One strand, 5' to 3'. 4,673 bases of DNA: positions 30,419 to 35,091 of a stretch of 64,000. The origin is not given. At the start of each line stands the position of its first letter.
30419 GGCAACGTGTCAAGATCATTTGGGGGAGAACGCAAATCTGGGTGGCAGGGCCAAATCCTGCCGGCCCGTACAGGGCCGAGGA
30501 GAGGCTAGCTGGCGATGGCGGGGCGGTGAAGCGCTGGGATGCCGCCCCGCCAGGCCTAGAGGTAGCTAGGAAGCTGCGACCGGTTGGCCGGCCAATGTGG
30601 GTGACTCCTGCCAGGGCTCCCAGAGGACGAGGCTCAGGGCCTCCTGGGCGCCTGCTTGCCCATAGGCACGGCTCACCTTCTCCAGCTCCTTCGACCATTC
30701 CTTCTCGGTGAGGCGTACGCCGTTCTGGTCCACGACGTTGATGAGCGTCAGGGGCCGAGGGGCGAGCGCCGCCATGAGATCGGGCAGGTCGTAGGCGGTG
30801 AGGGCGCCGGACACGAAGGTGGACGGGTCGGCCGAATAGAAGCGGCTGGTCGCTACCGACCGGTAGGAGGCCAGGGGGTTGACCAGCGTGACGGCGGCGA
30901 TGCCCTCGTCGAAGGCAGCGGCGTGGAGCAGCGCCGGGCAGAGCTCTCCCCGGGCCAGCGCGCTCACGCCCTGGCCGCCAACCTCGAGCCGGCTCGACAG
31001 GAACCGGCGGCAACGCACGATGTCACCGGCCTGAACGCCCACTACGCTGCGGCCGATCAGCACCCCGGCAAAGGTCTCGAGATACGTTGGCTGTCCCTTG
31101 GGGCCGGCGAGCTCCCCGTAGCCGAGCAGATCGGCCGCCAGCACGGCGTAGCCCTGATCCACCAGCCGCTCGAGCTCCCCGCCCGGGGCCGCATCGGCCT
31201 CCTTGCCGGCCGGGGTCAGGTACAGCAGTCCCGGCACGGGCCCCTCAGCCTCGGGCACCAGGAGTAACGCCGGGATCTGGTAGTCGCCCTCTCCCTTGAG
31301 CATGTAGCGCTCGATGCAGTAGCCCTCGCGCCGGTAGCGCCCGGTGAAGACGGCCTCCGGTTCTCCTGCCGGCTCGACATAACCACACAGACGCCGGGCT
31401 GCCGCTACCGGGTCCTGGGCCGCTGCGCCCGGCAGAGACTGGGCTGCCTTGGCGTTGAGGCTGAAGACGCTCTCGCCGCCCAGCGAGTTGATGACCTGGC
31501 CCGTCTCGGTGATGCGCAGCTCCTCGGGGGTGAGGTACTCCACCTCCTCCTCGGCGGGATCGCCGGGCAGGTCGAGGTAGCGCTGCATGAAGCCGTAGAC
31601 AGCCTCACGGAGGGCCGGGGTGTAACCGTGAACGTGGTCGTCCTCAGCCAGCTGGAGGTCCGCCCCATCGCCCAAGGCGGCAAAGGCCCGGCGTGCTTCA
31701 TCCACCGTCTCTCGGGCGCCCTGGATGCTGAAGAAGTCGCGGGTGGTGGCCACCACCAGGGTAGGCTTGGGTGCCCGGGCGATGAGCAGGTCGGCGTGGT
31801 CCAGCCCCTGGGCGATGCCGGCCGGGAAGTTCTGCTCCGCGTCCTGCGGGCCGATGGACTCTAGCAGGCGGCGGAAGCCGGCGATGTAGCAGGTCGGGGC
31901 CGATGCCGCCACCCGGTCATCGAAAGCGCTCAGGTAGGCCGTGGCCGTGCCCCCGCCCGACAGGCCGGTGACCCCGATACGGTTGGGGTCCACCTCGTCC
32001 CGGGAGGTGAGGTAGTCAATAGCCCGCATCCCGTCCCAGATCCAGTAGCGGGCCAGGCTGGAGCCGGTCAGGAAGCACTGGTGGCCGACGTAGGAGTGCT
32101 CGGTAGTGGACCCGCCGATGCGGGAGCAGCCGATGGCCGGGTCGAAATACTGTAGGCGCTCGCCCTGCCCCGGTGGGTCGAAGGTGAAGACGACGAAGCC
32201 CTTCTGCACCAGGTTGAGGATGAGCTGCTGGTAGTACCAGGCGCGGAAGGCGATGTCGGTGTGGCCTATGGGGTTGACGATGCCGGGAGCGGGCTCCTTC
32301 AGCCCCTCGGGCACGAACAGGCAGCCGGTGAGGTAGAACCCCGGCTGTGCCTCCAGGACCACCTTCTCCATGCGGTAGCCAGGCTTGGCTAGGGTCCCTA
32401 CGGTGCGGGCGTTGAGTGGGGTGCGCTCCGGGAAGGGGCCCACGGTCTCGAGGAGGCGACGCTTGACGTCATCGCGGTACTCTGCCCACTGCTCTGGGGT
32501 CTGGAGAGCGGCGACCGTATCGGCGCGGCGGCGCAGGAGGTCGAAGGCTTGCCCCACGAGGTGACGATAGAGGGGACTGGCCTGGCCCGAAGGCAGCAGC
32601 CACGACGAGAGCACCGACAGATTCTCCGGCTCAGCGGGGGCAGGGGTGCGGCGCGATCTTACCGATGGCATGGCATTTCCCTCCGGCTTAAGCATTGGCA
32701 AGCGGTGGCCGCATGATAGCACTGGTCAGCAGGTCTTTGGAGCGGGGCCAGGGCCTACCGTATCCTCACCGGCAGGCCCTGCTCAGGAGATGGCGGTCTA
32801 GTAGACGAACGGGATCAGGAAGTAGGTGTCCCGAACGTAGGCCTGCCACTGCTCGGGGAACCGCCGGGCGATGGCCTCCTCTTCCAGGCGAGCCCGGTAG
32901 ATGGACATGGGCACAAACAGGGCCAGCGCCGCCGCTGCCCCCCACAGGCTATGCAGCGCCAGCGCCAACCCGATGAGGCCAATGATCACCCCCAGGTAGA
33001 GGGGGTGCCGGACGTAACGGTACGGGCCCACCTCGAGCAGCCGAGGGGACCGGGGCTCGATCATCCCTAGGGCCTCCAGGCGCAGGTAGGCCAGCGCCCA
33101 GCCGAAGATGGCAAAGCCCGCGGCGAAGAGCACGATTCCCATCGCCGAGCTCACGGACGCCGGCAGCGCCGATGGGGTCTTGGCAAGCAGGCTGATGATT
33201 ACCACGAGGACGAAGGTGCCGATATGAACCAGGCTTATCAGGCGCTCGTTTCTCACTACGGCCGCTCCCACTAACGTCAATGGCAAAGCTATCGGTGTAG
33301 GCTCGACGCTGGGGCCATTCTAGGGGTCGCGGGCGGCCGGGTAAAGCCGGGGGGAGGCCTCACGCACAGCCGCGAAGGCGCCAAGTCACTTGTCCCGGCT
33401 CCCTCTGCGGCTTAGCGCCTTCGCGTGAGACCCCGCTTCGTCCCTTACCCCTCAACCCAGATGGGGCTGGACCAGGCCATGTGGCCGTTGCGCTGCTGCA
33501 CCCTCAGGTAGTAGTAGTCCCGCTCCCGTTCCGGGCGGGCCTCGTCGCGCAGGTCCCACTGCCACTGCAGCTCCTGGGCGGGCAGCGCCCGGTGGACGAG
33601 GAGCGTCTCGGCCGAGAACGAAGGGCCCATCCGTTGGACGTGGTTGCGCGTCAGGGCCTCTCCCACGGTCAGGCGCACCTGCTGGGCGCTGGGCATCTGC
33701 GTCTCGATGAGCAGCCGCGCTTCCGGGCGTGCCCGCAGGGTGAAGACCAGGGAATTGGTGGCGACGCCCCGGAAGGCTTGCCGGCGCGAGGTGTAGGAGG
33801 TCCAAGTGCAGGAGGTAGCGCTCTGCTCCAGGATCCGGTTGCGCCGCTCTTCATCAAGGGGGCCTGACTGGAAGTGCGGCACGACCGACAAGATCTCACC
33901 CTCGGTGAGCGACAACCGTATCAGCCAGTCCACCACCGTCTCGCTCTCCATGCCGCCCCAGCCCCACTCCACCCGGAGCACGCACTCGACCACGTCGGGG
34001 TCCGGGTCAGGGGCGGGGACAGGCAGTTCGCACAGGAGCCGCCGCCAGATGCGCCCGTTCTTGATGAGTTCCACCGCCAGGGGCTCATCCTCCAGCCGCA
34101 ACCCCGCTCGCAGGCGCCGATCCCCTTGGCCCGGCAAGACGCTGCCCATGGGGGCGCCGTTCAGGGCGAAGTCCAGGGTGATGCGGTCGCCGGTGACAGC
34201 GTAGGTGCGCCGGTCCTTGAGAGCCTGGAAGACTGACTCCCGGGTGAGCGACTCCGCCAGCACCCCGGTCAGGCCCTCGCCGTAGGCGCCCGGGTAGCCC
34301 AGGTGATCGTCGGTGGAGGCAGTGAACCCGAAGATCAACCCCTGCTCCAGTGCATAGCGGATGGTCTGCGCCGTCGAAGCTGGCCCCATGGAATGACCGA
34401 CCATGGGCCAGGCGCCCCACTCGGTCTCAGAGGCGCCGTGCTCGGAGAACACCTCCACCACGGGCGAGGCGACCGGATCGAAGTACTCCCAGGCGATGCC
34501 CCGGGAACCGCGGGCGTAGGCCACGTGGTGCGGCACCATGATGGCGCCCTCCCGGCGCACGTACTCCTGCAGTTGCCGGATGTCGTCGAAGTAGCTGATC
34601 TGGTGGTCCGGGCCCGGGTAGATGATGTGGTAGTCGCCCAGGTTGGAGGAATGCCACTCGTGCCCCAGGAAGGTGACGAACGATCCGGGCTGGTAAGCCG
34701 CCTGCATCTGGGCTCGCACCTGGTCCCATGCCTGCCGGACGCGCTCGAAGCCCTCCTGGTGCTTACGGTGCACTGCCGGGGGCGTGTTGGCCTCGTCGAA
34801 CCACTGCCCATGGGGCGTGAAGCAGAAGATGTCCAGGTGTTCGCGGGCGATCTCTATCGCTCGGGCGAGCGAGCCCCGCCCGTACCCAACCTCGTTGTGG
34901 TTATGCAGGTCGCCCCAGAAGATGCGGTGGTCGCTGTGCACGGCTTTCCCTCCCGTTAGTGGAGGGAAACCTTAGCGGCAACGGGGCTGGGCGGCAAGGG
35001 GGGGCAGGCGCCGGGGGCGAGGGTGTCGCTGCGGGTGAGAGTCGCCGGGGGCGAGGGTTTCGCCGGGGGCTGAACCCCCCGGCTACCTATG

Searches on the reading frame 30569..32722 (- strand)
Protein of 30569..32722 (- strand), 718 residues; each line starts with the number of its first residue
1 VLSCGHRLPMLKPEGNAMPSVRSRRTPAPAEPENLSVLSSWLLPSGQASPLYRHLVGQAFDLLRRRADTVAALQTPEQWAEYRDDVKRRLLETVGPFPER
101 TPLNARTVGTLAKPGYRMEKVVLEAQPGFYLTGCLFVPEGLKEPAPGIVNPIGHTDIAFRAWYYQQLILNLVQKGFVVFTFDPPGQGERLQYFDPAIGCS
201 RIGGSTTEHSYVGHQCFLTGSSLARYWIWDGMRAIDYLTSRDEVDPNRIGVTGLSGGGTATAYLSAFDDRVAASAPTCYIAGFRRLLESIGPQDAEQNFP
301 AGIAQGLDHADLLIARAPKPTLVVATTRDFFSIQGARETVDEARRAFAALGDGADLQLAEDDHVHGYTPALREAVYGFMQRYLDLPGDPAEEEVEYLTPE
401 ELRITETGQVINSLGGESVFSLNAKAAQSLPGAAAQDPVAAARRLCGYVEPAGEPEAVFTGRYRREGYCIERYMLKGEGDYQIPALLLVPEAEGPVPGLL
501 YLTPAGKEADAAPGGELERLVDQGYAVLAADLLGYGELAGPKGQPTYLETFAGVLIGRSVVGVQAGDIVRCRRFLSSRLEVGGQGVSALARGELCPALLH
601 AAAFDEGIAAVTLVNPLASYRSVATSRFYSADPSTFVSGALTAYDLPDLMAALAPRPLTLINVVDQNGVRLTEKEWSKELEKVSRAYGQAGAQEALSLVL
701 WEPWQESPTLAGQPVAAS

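Call 54: search_protein_families(library=pfam, proteins=[window:30569-32722:-], max_evalue=0.00001)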
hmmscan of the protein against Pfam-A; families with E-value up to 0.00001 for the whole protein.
window:30569-32722:- (718 aa): 3 families
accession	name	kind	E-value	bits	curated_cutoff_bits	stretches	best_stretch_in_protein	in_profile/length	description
PF12715.13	Abhydrolase_7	-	1.9e-08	34.4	21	0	634-698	284-337/388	Abhydrolase family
PF05448.18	AXE1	-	4.3e-08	32.7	21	1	129-288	67-218/321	Acetyl xylan esterase (AXE1)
PF22244.2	GCE_fung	-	1.3e-06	28.9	27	0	226-276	82-134/231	Glucuronyl esterase, fungi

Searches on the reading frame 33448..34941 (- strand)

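Call 54: search_protein_families(library=pfam, proteins=[window:33448-34941:-], max_evalue=0.00001)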
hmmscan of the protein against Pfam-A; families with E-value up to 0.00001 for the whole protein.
window:33448-34941:- (498 aa): 1 family
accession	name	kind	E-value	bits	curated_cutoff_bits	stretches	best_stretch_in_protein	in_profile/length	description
PF12228.14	DUF3604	-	1.2e-11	44.3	20.4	0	223-258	379-414/591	Protein of unknown function (DUF3604)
